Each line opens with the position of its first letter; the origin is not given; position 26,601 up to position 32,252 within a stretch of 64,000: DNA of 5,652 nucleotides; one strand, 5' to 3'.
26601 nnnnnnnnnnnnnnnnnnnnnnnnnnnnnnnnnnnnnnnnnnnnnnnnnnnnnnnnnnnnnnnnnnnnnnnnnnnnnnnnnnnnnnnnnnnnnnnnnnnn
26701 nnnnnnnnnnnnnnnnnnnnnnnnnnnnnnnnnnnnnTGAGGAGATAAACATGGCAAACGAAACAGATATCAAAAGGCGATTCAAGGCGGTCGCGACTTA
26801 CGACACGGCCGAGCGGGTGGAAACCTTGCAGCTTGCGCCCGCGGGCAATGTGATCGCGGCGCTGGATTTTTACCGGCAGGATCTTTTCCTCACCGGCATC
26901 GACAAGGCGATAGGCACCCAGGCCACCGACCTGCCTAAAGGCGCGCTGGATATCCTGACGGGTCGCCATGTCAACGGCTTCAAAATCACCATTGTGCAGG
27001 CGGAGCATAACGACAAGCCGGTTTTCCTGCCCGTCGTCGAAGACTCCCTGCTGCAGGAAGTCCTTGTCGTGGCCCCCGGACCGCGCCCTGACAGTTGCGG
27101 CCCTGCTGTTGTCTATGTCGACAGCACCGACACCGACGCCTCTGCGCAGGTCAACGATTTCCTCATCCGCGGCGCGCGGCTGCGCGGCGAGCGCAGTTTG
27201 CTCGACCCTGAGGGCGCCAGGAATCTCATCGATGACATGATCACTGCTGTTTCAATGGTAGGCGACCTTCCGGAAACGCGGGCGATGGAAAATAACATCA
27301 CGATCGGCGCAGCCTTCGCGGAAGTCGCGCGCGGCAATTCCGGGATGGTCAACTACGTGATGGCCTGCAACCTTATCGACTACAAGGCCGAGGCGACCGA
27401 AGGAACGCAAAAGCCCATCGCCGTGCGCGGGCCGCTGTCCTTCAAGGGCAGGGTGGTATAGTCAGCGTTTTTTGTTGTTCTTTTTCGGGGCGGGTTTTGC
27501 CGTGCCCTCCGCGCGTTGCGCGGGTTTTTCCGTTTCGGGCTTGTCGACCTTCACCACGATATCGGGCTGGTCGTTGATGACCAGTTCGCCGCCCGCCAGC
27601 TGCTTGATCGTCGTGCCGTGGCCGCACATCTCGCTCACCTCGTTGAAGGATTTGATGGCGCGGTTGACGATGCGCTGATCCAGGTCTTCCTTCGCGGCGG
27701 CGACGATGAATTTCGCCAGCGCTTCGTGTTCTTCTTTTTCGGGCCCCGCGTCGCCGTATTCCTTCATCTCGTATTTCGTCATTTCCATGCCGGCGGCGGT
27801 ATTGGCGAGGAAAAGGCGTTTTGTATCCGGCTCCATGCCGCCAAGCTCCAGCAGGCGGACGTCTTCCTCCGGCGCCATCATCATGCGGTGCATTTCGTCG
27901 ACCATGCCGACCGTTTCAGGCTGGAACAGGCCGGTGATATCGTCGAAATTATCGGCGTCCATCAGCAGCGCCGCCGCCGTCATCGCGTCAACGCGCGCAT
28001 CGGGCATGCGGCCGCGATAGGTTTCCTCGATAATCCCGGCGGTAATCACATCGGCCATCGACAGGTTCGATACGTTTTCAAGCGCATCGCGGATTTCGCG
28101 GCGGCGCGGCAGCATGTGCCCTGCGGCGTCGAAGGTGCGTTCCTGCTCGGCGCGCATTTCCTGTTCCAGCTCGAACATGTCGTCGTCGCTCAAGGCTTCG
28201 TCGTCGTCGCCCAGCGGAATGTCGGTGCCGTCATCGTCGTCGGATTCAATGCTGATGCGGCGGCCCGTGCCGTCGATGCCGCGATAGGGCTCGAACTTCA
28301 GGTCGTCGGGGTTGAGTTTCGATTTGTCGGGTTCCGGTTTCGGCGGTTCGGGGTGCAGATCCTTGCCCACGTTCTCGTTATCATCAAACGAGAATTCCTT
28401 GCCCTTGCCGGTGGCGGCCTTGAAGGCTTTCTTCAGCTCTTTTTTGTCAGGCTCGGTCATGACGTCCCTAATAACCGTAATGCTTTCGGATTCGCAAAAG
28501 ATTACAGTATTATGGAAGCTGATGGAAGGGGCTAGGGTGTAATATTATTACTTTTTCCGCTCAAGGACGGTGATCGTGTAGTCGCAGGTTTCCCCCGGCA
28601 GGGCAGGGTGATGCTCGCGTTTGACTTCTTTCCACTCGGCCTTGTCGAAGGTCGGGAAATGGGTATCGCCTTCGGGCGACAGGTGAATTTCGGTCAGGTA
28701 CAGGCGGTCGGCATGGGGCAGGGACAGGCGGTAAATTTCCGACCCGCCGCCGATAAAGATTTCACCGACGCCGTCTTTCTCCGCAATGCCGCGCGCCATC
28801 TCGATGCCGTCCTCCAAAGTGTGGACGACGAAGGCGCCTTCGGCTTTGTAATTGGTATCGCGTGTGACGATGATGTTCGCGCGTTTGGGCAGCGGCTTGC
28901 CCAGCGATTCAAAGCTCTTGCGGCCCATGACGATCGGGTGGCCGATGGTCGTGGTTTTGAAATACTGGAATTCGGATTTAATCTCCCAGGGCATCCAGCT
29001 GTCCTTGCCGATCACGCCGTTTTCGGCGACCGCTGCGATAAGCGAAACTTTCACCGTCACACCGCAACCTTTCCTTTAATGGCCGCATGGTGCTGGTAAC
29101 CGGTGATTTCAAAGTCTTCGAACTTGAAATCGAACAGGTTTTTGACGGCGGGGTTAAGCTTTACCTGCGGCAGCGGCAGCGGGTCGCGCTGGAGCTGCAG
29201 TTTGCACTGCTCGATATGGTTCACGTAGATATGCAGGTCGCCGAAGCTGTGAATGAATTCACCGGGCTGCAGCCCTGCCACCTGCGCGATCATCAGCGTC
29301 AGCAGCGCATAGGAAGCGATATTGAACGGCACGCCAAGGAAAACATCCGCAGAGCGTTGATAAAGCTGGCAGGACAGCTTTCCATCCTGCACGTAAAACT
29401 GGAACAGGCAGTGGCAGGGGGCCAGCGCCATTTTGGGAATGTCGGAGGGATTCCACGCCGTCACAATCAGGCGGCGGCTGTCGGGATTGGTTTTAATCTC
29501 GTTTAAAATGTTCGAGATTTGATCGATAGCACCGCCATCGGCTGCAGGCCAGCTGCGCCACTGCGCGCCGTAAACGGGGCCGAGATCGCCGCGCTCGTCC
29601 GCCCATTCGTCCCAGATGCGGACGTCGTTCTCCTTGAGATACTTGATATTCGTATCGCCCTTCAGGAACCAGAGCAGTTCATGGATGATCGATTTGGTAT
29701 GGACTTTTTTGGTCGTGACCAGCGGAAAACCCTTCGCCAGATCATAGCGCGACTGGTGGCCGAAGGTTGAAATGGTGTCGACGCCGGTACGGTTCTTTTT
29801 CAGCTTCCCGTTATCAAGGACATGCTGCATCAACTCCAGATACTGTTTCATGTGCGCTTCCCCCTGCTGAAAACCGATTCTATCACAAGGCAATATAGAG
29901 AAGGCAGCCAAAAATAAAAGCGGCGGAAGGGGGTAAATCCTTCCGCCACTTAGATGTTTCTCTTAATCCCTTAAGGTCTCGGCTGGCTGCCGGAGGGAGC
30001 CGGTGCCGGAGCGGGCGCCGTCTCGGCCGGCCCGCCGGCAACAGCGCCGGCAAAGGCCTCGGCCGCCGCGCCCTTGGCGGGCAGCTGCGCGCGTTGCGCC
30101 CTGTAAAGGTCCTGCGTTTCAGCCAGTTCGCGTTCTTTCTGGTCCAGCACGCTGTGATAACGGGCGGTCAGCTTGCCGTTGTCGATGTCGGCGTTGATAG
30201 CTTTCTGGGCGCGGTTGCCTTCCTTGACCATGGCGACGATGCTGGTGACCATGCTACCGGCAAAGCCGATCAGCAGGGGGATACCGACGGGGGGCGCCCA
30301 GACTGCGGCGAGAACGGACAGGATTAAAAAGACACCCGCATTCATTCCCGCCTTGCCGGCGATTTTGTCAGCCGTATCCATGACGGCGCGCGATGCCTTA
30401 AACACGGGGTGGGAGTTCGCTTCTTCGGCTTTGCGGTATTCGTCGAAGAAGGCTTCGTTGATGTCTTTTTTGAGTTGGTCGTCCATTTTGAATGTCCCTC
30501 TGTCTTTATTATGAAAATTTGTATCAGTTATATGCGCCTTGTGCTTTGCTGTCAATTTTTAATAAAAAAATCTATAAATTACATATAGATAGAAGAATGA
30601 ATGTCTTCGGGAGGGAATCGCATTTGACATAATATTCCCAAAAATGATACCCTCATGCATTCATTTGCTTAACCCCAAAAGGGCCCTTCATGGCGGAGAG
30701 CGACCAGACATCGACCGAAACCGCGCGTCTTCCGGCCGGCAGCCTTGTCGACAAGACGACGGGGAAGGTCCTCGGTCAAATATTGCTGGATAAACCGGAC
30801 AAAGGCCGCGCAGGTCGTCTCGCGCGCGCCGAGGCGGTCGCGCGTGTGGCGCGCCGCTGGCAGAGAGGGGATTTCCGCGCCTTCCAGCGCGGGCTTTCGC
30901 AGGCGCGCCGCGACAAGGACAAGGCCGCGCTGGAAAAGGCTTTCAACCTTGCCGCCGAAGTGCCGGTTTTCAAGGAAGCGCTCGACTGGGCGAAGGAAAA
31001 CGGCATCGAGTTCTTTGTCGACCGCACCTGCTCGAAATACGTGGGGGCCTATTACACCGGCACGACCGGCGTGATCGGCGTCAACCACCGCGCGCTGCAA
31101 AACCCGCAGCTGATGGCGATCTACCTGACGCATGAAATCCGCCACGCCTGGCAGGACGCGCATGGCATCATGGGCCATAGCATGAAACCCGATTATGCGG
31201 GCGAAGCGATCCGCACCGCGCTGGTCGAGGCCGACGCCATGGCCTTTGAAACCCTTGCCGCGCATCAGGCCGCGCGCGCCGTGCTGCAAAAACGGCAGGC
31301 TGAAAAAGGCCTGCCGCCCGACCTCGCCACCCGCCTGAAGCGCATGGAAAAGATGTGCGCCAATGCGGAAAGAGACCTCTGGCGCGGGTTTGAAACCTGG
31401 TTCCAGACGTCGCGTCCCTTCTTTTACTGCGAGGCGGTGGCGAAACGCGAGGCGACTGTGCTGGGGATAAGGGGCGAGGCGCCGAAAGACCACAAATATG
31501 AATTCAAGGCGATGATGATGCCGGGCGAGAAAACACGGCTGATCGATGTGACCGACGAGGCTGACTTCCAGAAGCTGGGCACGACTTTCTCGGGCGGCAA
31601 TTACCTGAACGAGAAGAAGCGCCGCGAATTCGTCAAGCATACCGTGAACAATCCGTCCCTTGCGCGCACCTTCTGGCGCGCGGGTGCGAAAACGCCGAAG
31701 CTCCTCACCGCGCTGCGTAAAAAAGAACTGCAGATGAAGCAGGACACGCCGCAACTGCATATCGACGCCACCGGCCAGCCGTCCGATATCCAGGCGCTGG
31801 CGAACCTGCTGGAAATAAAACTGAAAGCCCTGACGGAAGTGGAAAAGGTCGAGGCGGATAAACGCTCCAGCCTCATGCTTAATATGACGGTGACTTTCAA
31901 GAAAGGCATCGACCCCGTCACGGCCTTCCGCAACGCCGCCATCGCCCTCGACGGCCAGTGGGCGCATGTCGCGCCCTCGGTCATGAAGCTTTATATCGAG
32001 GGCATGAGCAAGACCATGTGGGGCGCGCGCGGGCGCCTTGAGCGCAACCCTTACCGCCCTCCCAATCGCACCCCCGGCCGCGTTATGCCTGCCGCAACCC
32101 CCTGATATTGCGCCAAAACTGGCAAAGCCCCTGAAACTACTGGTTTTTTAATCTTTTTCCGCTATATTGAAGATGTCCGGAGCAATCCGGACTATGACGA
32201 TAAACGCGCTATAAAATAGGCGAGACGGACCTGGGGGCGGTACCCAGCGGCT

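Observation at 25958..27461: Tandem paralog pair P1/P2 of unknown function, possibly distantly related to the Q array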

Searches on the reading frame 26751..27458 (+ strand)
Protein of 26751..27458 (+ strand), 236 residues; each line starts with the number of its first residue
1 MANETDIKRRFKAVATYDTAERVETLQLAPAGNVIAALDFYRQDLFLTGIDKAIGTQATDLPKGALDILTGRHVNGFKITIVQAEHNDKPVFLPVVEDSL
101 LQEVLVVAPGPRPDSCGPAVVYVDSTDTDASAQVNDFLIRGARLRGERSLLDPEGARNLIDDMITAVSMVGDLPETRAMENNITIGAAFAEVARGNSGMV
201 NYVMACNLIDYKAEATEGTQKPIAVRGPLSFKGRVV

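Call 7: search_protein_families(library=pfam, proteins=[window:26751-27458:+], max_evalue=1)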
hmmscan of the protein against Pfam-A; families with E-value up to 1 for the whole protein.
window:26751-27458:+ (236 aa): 0 families

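Call 8: search_protein_families(library=ncbifam, proteins=[window:26751-27458:+], max_evalue=1)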
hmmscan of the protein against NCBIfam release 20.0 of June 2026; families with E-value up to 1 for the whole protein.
window:26751-27458:+ (236 aa): 0 families

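Call 20: search_protein_families(library=phrogs, proteins=[window:26751-27458:+], max_evalue=0.1)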
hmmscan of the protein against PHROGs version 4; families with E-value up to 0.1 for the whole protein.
window:26751-27458:+ (236 aa): 0 families

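Call 68: search_protein_families(library=padloc, proteins=[window:26751-27458:+], max_evalue=0.1)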
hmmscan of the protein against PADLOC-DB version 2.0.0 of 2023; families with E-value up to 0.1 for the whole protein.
window:26751-27458:+ (236 aa): 0 families

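Call 84: find_related_loci(query=window:26751-27458:+, collection=viral_contigs, flank=5000)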
Query window:26751-27458:+ (236 aa) in viral_contigs; peptide patterns used: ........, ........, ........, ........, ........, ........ (x = any residue, [..] = any of these).
7 stretches matched a pattern, but none encodes a relative of the query by tblastn (E <= 1e-3).

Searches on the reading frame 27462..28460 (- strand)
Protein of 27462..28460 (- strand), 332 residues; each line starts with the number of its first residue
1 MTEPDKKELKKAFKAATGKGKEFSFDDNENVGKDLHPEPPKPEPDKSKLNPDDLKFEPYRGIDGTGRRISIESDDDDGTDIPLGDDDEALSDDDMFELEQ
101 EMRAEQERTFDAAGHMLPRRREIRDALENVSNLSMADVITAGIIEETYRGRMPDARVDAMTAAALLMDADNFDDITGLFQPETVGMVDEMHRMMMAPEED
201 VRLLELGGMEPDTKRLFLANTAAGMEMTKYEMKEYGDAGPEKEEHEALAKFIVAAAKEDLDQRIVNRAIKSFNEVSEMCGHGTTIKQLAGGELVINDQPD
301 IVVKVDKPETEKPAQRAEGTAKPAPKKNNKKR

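Call 7: search_protein_families(library=pfam, proteins=[window:27462-28460:-], max_evalue=1)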
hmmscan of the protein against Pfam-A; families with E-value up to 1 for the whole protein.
window:27462-28460:- (332 aa): 0 families

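Call 8: search_protein_families(library=ncbifam, proteins=[window:27462-28460:-], max_evalue=1)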
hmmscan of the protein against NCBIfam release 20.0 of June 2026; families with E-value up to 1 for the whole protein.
window:27462-28460:- (332 aa): 0 families

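Call 20: search_protein_families(library=phrogs, proteins=[window:27462-28460:-], max_evalue=0.1)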
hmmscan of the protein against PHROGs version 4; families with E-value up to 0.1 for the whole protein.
window:27462-28460:- (332 aa): 0 families

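Call 49: find_related_loci(query=A6, collection=genome_contigs, flank=10000)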
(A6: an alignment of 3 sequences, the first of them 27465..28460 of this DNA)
Query A6 (332 aa) in genome_contigs; peptide patterns used: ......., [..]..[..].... (x = any residue, [..] = any of these).
183 stretches matched a pattern; 1 encode a relative of the query (tblastn E <= 1e-3); 1 distinct loci.
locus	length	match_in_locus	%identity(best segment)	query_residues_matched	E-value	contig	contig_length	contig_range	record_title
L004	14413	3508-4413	78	1-304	1e-158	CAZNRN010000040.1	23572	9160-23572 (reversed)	MAG TPA_asm: uncultured Micavibrio sp. isolate binchicken_co199_124 genome assembly, contig: NODE_1666_length_23572_cov_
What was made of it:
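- The nearest named relative is a predatory genus (call 49).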

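Call 51: find_related_loci(query=A6, collection=metagenome_contigs, flank=10000)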
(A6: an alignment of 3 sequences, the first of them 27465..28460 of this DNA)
Query A6 (332 aa) in metagenome_contigs; peptide patterns used: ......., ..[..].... (x = any residue, [..] = any of these).
558 stretches matched a pattern, but none encodes a relative of the query by tblastn (E <= 1e-3).
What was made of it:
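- Tried and rejected: It gave one GTDB genome (call 49) and nothing in the JGI metagenomes (call 51).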

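Call 68: search_protein_families(library=padloc, proteins=[window:27465-28460:-], max_evalue=0.1)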
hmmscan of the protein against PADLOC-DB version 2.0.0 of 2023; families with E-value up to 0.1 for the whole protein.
window:27465-28460:- (332 aa): 0 families

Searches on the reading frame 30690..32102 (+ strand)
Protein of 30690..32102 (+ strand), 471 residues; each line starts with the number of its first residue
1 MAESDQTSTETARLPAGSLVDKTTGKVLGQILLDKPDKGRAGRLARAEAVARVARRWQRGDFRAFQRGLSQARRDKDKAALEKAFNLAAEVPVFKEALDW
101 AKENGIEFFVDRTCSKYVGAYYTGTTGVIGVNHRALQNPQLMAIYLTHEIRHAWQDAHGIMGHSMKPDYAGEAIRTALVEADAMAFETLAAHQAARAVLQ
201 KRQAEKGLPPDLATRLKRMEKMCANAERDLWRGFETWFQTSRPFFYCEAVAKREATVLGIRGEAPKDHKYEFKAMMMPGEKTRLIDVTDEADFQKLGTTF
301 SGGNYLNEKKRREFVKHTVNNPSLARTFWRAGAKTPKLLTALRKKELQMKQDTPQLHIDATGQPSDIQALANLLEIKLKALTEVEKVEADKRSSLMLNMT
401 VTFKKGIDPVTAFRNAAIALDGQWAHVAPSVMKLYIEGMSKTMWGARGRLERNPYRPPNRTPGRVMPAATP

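Call 70: search_protein_families(library=pfam, proteins=[window:30690-32102:+], max_evalue=0.1)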
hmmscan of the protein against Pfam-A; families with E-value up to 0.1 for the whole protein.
window:30690-32102:+ (471 aa): 2 families
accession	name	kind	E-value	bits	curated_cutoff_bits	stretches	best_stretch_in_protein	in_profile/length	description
PF20573.4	DUF6782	-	8e-14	51.9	27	1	73-196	23-143/241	Putative metallopeptidase family (DUF6782)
PF12710.13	HAD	-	0.07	14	27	0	19-109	9-105/189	haloacid dehalogenase-like hydrolase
